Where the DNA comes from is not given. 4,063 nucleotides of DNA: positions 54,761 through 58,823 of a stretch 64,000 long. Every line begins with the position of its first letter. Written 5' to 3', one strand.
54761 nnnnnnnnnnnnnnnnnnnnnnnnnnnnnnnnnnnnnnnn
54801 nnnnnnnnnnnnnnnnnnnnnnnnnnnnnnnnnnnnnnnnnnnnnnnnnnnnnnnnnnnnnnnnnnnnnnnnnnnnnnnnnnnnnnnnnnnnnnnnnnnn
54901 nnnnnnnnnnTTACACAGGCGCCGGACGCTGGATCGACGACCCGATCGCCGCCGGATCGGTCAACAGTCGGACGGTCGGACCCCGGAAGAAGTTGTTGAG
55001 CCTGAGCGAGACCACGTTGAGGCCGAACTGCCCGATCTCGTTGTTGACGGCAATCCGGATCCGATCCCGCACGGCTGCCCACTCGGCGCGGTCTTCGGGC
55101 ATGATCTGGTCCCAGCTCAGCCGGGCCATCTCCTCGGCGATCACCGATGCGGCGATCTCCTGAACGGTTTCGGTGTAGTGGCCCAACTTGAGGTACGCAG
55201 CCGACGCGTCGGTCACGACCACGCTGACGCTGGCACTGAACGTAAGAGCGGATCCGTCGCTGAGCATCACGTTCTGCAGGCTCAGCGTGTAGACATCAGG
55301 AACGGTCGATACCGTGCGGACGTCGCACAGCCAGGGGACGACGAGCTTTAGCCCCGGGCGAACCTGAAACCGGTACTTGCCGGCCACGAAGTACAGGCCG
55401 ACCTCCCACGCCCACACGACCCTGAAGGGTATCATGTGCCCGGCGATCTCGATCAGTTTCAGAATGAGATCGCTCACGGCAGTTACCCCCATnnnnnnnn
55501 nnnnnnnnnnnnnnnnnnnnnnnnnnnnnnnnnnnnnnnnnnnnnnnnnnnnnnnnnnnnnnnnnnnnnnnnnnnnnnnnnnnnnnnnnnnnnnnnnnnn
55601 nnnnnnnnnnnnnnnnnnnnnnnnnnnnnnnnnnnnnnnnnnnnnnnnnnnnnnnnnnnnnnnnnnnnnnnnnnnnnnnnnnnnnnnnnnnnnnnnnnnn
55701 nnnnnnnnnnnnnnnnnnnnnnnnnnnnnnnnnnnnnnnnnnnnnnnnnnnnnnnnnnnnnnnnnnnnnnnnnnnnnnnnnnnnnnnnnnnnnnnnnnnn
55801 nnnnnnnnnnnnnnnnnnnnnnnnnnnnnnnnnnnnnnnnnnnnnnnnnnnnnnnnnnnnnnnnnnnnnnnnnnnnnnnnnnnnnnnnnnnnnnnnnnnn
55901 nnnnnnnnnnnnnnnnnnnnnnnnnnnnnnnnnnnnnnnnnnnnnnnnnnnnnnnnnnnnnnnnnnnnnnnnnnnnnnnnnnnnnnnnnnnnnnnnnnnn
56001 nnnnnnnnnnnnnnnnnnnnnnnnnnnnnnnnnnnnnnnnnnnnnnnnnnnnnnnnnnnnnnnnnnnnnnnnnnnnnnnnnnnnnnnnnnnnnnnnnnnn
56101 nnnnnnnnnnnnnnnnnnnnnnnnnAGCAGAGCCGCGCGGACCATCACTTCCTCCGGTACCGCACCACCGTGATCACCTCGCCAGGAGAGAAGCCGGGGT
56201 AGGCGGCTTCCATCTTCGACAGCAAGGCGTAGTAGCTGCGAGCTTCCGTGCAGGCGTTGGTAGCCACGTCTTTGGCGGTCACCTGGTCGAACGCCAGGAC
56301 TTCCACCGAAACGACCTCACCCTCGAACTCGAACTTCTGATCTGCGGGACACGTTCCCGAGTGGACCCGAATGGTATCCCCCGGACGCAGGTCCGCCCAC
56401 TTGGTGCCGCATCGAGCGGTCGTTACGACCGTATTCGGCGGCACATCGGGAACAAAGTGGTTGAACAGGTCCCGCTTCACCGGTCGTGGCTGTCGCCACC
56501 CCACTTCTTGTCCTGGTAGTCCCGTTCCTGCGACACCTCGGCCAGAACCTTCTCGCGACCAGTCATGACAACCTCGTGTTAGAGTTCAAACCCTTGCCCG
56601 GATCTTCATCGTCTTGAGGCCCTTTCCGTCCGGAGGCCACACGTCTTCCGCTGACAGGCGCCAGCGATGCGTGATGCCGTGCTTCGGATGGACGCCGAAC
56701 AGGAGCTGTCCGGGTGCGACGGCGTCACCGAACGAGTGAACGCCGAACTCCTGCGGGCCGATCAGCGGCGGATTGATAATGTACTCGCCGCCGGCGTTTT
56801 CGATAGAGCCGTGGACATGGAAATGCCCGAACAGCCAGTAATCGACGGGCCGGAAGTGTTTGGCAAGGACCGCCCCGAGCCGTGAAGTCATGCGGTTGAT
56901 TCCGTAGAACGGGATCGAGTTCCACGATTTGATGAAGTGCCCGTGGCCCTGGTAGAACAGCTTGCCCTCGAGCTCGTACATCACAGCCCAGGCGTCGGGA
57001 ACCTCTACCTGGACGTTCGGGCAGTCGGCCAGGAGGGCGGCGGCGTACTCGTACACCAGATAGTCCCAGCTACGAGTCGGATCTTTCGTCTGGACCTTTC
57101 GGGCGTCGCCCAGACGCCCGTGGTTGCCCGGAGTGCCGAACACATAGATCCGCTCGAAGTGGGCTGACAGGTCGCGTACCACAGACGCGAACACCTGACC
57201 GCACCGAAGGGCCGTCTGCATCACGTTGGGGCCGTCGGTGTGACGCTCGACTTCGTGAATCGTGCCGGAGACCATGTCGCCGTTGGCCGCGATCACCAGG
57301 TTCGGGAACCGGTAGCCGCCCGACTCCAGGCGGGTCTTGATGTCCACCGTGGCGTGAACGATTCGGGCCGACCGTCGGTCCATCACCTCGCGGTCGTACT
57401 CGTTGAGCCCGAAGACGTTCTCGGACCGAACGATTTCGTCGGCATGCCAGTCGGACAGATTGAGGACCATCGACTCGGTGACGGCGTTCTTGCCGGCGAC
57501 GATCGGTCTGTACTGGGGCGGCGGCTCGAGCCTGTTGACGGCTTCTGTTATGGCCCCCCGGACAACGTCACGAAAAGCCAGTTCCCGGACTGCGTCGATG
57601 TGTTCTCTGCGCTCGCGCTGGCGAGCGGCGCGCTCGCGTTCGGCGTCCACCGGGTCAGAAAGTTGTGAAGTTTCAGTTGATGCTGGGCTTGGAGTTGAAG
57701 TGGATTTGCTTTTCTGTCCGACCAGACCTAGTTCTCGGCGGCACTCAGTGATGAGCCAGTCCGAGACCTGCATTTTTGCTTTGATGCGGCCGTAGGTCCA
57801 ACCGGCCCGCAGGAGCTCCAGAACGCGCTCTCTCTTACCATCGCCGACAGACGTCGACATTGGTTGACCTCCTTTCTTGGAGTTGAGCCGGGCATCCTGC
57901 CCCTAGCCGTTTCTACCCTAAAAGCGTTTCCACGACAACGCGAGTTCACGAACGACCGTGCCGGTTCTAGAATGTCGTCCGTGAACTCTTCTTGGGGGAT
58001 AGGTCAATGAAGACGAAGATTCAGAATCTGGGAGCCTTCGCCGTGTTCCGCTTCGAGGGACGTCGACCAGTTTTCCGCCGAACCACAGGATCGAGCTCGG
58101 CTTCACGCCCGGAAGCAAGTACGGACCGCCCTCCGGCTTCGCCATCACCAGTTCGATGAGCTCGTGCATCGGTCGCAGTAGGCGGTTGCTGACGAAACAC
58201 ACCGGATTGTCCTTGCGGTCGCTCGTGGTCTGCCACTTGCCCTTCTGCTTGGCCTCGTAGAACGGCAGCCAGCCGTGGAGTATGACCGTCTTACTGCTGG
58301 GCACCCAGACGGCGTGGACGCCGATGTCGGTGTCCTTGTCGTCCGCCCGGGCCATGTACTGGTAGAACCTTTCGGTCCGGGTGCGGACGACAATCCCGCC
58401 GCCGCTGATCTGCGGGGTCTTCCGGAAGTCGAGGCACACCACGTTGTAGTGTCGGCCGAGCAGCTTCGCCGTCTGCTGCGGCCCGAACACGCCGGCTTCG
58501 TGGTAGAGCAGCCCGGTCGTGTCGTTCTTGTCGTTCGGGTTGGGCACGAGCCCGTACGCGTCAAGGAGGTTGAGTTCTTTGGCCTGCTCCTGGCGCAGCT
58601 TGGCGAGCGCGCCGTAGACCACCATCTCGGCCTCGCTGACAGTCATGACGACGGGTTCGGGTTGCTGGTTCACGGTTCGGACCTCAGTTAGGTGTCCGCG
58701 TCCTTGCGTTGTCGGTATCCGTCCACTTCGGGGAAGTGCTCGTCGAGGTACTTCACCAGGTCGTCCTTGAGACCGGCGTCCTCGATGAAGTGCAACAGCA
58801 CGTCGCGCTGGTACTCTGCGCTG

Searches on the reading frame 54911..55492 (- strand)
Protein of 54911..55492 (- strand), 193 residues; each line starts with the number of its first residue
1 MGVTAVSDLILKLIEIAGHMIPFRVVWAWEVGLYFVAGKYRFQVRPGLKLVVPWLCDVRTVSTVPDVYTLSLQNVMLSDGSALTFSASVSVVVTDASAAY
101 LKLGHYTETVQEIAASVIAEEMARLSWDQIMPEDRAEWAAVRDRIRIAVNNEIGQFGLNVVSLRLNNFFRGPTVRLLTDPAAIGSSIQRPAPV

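Call 10: search_protein_families(library=pfam, proteins=[window:54911-55492:-], max_evalue=0.01)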
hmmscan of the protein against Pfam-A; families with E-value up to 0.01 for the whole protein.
window:54911-55492:- (193 aa): 1 family
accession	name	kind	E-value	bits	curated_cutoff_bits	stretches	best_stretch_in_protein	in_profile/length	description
PF01145.31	Band_7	-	5.8e-18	66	23.6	1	26-167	3-144/176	SPFH domain / Band 7 family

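Call 13: find_encoding_contigs(protein=window:54911-55492:-, flank=10000, max_places=10)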
Protein window:54911-55492:- (193 aa): 14 contigs read that carry it; 6 places shown.
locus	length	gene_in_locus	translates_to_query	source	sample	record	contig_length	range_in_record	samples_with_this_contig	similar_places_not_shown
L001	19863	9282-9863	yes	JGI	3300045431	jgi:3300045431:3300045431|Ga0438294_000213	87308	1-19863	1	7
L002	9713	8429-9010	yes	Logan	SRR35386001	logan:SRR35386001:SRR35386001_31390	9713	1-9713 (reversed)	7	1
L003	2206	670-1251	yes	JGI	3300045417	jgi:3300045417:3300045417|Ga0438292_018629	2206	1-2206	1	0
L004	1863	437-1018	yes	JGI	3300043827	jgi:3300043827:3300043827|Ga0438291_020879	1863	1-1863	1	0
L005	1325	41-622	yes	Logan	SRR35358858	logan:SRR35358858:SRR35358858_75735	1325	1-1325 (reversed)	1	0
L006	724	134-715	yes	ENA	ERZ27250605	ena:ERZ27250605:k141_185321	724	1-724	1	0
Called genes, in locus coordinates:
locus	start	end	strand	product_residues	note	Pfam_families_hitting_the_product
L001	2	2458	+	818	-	?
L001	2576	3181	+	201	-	PF00156:Pribosyltran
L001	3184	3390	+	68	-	-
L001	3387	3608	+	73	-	-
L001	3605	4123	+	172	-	-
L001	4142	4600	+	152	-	-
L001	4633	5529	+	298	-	-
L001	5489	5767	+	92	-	-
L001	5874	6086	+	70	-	-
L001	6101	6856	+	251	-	-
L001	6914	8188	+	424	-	-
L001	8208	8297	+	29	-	-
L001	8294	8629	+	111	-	-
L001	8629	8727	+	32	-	-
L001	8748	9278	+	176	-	-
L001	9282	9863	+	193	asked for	PF01145:Band_7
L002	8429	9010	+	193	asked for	PF01145:Band_7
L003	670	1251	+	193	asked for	PF01145:Band_7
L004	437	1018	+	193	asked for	PF01145:Band_7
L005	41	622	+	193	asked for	PF01145:Band_7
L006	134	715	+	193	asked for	PF01145:Band_7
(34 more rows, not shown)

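Call 14: find_related_loci(query=window:54911-55492:-, collection=viral_contigs, flank=4000)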
Query window:54911-55492:- (193 aa) in viral_contigs; peptide patterns used: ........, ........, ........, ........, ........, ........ (x = any residue, [..] = any of these).
3 stretches matched a pattern, but none encodes a relative of the query by tblastn (E <= 1e-3).

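Call 83: search_protein_families(library=phrogs, proteins=[window:54911-55492:-], max_evalue=0.001)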
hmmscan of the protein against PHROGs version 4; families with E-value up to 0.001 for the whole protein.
window:54911-55492:- (193 aa): 1 family
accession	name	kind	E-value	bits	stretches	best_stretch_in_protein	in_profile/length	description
phrog_200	-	other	3.4e-08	34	1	43-166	124-254/379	lipoprotein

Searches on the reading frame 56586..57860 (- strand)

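Call 10: search_protein_families(library=pfam, proteins=[window:56586-57860:-], max_evalue=0.01)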
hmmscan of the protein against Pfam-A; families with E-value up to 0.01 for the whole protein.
window:56586-57860:- (424 aa): 0 families

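Call 83: search_protein_families(library=phrogs, proteins=[window:56586-57860:-], max_evalue=0.001)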
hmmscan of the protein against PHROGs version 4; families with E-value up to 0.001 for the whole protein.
window:56586-57860:- (424 aa): 1 family
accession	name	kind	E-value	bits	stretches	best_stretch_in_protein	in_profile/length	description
phrog_284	-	DNA, RNA and nucleotide metabolism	5.4e-36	125.3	1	37-395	41-385/398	exonuclease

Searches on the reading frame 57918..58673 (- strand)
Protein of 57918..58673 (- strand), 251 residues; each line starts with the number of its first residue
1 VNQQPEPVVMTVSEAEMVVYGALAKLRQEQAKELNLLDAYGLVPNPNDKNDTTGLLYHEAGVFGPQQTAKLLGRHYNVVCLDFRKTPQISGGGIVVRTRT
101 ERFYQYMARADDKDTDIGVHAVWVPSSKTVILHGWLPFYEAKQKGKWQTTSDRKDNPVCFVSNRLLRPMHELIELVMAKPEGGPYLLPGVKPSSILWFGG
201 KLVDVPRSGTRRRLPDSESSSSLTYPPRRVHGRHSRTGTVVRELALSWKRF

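Call 10: search_protein_families(library=pfam, proteins=[window:57918-58673:-], max_evalue=0.01)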
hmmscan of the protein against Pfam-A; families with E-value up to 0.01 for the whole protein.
window:57918-58673:- (251 aa): 0 families

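Call 83: search_protein_families(library=phrogs, proteins=[window:57918-58673:-], max_evalue=0.001)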
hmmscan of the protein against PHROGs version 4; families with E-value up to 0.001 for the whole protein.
window:57918-58673:- (251 aa): 1 family
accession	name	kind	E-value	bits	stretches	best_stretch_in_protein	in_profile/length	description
phrog_18407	-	unknown function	7.6e-10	40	1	9-174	3-160/162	-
